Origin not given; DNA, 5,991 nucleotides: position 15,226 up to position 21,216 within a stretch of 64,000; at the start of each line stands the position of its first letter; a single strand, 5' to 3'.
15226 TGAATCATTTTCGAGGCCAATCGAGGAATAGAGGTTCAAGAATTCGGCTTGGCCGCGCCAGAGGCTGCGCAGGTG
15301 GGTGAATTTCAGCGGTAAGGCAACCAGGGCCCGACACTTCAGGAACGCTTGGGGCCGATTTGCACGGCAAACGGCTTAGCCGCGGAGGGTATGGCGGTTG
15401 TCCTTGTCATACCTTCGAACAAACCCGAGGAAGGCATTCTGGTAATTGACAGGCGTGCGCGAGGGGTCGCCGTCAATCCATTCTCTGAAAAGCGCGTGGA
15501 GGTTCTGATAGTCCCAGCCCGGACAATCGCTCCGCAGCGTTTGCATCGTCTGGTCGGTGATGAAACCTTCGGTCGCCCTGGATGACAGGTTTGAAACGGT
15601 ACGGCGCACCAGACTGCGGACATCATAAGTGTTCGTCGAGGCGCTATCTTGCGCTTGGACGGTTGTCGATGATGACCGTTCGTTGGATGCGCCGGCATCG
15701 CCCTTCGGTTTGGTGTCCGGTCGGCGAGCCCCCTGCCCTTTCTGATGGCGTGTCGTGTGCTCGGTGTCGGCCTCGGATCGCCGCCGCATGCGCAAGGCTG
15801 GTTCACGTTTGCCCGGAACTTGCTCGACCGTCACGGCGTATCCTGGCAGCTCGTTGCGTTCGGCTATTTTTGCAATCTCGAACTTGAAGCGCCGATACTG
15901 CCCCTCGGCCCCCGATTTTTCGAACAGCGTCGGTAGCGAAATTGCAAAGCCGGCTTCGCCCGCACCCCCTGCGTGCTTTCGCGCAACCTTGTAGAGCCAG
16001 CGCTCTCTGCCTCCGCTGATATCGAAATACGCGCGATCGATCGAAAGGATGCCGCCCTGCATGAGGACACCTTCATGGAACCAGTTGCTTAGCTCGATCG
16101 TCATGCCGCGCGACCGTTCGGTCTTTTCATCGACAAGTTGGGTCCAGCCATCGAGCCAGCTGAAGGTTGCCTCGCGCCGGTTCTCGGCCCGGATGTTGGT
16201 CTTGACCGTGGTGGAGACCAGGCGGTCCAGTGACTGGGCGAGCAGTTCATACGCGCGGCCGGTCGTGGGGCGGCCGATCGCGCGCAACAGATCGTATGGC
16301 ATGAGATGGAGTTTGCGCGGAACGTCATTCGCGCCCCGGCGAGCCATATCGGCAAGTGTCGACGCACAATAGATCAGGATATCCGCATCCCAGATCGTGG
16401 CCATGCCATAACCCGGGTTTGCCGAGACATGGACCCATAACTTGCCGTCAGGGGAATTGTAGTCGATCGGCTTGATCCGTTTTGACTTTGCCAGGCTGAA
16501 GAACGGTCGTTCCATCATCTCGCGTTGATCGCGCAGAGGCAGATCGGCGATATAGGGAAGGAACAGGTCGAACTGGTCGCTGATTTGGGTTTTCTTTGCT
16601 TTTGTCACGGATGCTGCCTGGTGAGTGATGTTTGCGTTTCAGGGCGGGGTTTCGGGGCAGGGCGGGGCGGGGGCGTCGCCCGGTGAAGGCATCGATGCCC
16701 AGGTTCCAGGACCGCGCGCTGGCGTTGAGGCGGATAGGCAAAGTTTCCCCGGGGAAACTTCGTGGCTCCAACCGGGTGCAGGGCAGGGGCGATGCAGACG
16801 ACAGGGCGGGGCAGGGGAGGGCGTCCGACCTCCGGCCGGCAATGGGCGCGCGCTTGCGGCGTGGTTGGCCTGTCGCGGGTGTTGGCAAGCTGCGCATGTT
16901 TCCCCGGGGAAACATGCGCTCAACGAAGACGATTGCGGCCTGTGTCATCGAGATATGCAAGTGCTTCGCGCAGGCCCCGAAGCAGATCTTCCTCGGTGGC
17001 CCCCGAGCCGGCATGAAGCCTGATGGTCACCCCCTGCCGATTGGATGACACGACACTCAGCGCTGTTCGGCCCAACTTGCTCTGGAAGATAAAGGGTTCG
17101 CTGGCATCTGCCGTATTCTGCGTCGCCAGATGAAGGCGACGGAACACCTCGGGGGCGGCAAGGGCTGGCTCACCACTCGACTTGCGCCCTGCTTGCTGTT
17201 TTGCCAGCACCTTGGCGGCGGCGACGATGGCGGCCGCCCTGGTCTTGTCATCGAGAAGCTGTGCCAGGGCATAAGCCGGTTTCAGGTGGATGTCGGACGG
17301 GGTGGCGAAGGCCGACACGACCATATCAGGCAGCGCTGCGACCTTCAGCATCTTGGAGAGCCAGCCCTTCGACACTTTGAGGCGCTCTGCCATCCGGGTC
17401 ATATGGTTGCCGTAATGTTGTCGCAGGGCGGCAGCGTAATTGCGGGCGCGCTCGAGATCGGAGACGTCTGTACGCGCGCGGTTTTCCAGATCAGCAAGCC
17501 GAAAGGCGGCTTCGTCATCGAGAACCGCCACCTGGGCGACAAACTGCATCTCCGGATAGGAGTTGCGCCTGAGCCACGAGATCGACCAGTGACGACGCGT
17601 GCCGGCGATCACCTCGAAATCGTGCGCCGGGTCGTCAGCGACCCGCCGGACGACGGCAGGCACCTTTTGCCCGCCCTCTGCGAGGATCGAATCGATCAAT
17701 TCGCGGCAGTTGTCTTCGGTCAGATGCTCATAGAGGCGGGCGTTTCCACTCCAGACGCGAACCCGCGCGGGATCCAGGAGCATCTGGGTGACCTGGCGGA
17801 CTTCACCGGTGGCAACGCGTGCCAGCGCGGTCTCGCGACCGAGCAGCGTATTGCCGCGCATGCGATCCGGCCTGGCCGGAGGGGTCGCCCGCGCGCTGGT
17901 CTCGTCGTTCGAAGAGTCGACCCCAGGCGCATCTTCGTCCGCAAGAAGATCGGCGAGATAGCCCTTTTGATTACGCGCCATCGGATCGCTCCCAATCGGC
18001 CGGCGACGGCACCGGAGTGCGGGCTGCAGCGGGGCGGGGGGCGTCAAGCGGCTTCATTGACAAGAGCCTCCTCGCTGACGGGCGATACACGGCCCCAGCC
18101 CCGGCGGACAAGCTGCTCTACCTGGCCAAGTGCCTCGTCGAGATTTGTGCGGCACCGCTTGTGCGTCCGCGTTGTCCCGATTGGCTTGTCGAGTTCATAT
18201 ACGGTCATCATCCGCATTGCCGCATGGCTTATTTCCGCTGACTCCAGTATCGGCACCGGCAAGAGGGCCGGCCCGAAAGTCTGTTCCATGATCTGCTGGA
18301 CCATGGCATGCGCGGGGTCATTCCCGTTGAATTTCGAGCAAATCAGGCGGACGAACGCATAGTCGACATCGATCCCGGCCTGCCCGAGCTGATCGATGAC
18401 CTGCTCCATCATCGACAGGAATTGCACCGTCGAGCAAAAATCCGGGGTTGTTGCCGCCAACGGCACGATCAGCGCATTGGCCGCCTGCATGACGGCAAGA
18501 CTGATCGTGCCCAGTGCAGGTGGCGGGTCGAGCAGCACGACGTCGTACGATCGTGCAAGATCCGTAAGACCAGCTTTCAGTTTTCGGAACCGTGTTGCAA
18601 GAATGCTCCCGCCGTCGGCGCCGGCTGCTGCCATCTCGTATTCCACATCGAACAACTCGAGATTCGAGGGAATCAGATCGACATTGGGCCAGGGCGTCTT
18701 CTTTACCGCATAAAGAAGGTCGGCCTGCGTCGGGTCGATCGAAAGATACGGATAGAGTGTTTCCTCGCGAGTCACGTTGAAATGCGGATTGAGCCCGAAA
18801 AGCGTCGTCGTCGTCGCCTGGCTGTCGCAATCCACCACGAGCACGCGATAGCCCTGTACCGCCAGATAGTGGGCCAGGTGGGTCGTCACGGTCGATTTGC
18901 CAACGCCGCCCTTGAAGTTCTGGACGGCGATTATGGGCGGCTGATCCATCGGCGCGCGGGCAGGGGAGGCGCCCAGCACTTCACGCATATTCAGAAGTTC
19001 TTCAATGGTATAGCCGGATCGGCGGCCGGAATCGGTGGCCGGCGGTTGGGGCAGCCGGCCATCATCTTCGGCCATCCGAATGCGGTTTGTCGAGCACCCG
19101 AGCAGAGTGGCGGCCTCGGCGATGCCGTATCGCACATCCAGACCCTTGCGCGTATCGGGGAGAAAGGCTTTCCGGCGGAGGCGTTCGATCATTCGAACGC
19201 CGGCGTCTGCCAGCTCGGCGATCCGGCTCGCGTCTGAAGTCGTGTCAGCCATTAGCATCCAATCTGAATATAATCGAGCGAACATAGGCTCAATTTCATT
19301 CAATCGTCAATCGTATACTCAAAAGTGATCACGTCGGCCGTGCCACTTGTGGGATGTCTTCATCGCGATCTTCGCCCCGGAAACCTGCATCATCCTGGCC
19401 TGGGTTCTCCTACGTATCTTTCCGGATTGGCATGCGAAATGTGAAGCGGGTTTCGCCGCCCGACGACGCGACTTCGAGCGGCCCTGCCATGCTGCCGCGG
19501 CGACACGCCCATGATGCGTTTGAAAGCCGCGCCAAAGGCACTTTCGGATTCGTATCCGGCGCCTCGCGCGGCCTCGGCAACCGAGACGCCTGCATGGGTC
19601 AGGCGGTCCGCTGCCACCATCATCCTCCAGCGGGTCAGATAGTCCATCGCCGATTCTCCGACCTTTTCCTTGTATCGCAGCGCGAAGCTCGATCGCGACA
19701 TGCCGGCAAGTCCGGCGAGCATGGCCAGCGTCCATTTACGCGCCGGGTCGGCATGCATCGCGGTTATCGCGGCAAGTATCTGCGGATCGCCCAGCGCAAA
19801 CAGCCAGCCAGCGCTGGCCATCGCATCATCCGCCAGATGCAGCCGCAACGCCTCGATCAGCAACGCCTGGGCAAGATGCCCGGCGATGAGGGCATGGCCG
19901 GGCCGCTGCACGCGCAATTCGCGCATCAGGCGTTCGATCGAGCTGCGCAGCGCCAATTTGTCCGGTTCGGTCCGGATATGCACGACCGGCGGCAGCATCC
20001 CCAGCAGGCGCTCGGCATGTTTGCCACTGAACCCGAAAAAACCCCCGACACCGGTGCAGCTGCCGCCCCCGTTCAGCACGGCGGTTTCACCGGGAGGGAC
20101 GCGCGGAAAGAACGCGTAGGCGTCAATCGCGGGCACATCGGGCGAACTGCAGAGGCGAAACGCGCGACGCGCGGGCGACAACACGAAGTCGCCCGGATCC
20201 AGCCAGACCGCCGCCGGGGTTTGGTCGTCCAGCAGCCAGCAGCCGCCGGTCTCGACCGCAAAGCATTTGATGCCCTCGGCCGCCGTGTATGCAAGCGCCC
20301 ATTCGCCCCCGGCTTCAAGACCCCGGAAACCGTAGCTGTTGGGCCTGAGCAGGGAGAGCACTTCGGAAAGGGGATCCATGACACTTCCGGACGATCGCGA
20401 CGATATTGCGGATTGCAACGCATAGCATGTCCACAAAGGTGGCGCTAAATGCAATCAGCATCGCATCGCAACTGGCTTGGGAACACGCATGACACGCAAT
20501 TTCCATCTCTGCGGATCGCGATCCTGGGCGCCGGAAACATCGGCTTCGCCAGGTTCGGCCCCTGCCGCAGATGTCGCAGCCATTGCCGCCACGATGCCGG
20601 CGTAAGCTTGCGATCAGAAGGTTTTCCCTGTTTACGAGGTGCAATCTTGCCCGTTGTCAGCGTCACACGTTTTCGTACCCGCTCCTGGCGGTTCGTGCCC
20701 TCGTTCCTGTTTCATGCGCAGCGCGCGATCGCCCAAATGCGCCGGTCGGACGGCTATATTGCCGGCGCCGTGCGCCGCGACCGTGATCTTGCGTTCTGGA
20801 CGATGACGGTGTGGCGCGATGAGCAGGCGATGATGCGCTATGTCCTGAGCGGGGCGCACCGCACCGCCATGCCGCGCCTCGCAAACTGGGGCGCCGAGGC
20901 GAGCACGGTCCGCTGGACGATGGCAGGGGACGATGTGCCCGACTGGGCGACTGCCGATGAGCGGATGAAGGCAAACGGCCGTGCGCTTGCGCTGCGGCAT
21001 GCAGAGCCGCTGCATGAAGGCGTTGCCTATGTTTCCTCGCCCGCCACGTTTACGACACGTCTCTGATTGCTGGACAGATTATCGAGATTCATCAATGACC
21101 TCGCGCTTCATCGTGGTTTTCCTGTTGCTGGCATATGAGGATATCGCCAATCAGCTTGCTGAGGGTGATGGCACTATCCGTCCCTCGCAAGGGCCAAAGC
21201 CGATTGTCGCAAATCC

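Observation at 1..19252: Photosynthesis gene cluster directly abutting a complete RepA-ParAB plasmid replicon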

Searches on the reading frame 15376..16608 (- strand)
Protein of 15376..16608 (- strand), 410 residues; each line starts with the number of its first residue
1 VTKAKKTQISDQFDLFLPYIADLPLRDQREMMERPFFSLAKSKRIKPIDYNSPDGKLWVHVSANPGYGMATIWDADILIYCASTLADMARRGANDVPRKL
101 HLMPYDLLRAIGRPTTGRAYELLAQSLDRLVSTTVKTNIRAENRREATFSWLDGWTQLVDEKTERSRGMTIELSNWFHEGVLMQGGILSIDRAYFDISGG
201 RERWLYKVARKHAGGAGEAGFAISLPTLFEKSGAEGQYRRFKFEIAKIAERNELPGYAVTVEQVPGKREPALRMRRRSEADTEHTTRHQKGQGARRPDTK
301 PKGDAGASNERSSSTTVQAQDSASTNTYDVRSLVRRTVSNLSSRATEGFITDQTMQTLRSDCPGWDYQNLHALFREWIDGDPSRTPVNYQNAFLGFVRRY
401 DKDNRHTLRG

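Call 4: search_protein_families(library=pfam, proteins=[window:15376-16608:-])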
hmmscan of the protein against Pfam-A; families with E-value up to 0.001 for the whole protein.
window:15376-16608:- (410 aa): 1 family
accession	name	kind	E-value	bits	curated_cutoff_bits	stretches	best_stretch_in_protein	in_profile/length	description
PF10134.15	RPA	-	2.9e-63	213.9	27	1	26-259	1-228/228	Replication initiator protein A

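Call 26: find_related_loci(query=window:15376-16608:-, collection=genome_contigs, flank=10000)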
Query window:15376-16608:- (410 aa) in genome_contigs; peptide patterns used: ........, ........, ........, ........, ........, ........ (x = any residue, [..] = any of these).
600 stretches matched a pattern (row limit reached: there are more); 586 encode a relative of the query (tblastn E <= 1e-3); the best 80 are kept; 80 distinct loci.
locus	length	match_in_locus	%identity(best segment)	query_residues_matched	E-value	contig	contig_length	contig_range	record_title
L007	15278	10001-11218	86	1-409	0e+0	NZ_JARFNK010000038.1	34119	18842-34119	Sphingobium arseniciresistens strain H39-3-25 spades_K_21_77_38, whole genome shotgun sequence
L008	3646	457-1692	82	1-410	0e+0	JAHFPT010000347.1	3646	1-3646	MAG: Novosphingobium sp. isolate nzgw533 NODE_73736_length_3647_cov_3.847419, whole genome shotgun sequence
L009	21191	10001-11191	73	1-408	0e+0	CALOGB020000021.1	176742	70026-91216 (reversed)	uncultured bacterium isolate Sph-ATUE_S111H113 genome assembly, contig: 21, whole genome shotgun sequence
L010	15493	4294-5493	74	1-408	0e+0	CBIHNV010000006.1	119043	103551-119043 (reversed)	MAG TPA_asm: uncultured Sphingobium sp. isolate SRR18156211_binner12_Refined_83 genome assembly, contig: ERZ27336871.146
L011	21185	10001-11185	72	1-408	0e+0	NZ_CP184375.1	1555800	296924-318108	Sphingobium sp. R-21 chromosome 2, complete sequence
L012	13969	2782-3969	76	1-409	0e+0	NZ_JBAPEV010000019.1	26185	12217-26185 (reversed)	Sphingomonas aquatica strain LMG 28596 NODE_19_length_26185_cov_300.127471, whole genome shotgun sequence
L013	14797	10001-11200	75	1-408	0e+0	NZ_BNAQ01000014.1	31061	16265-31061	Sphingomonas glacialis strain CGMCC 1.8957 sequence14, whole genome shotgun sequence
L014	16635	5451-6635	72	1-408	0e+0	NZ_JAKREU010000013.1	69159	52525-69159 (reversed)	Sphingomonas panni strain DSM 15761 NODE_13, whole genome shotgun sequence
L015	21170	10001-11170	73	1-408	0e+0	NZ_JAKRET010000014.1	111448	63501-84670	Sphingomonas lacusdianchii strain JXJ CY 53 NODE_14, whole genome shotgun sequence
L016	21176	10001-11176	73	1-408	0e+0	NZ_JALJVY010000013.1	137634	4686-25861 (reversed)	Sphingobium sp. OAS761 Ga0395969_13, whole genome shotgun sequence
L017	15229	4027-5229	73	1-408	0e+0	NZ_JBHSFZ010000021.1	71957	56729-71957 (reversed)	Sphingobium tyrosinilyticum strain CGMCC 1.16225 velvet_auto_105_21, whole genome shotgun sequence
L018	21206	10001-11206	73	1-409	0e+0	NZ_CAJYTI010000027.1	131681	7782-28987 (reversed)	MAG: uncultured Sphingomonas sp. isolate S3C1086_SP112, whole genome shotgun sequence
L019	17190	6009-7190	73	1-408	0e+0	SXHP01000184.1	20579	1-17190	MAG: Sphingomonadales bacterium isolate F1-120-MAGs025 F1-120__c477149, whole genome shotgun sequence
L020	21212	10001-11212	72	1-409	0e+0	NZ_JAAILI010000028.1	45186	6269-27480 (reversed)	Sphingomonas sp. S2M10 S2M10_28, whole genome shotgun sequence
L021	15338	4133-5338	73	1-408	0e+0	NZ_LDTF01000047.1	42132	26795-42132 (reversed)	Sphingomonas yabuuchiae strain NS355 contig_47, whole genome shotgun sequence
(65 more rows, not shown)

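Call 79: find_encoding_contigs(protein=window:15376-16608:-, flank=2000, max_places=6)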
Protein window:15376-16608:- (410 aa): no gene with exactly this product is on record in the collection.

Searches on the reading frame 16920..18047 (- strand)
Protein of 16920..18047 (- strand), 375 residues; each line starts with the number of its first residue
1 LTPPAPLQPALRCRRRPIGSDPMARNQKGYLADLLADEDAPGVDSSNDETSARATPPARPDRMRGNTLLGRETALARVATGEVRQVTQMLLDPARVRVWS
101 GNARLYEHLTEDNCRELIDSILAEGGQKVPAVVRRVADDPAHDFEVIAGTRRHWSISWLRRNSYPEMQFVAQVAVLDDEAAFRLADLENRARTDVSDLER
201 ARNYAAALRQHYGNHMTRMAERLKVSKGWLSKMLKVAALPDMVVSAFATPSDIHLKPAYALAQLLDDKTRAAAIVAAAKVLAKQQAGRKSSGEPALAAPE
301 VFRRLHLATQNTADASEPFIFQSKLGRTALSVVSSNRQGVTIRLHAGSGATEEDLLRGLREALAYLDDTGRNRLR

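Call 4: search_protein_families(library=pfam, proteins=[window:16920-18047:-])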
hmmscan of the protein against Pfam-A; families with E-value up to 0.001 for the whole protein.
window:16920-18047:- (375 aa): 1 family
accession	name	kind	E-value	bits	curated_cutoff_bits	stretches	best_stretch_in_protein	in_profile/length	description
PF18090.7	SoPB_HTH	-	1.2e-33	115.5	27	1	195-268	1-74/75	Centromere-binding protein HTH domain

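Call 84: find_encoding_contigs(protein=window:16920-17981:-, flank=10000, max_places=6)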
Protein window:16920-17981:- (353 aa): no gene with exactly this product is on record in the collection.

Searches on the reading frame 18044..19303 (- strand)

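Call 4: search_protein_families(library=pfam, proteins=[window:18044-19303:-])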
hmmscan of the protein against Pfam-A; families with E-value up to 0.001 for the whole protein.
window:18044-19303:- (419 aa): 8 families
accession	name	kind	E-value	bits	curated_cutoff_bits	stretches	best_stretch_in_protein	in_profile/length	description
PF13614.12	AAA_31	-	4.6e-33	115.1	27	1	124-305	3-170/177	AAA domain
PF01656.29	CbiA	-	2.3e-21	76.5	25.4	1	125-368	1-125/125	CobQ/CobB/MinD/ParA nucleotide binding domain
PF10609.15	ParA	-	6.6e-12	45.8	27.1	1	124-185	5-67/246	NUBPL iron-transfer P-loop NTPase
PF09140.17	MipZ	-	1.7e-10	41.1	20.7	1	124-172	2-50/262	ATPase MipZ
PF00142.24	Fer4_NifH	-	1.7e-07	31.4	25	1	131-168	8-45/271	4Fe-4S iron sulfur cluster binding proteins, NifH/frxC family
PF06564.18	CBP_BcsQ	-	5.4e-07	29.8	21.3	1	124-163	3-42/234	Cellulose biosynthesis protein BcsQ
PF02374.21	ArsA_ATPase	-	5.9e-06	26.1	24.3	1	131-272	9-144/305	Anion-transporting ATPase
PF16575.11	CLP1_P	-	0.00038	20.8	26.6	1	133-161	4-32/188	mRNA cleavage and polyadenylation factor CLP1 P-loop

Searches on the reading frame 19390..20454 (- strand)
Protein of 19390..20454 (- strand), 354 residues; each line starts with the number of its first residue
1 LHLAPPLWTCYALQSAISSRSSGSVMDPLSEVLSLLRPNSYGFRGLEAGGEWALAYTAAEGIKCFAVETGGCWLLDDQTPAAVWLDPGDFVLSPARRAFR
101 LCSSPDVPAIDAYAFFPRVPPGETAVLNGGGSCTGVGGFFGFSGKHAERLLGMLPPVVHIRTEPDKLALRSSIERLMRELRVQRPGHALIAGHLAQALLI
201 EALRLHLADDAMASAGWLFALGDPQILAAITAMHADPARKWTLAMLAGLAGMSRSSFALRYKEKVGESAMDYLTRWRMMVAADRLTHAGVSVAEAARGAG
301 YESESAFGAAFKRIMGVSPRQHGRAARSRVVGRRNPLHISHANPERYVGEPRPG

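Call 58: search_protein_families(library=pfam, proteins=[window:19390-20454:-], max_evalue=0.00001)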
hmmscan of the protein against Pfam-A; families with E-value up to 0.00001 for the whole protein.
window:19390-20454:- (354 aa): 3 families
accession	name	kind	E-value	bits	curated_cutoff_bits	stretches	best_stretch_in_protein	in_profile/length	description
PF12852.13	Cupin_6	-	1.3e-40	139.5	26.7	1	27-208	1-183/183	Cupin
PF12833.13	HTH_18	-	1.1e-17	64.5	33.6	1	246-321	1-76/80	Helix-turn-helix domain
PF00165.29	HTH_AraC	-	3.6e-13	49.7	26.6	1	233-274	1-42/42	Bacterial regulatory helix-turn-helix proteins, AraC family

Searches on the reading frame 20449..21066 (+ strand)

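Call 4: search_protein_families(library=pfam, proteins=[window:20449-21066:+])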
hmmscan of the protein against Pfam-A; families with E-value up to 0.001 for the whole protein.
window:20449-21066:+ (205 aa): 2 families
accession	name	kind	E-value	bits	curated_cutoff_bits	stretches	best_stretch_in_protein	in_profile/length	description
PF11695.14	DUF3291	-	2e-08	34.4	23.5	1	99-174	44-122/139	Domain of unknown function (DUF3291)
PF03992.22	ABM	-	0.00073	20.1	23.1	0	89-141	21-76/78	Antibiotic biosynthesis monooxygenase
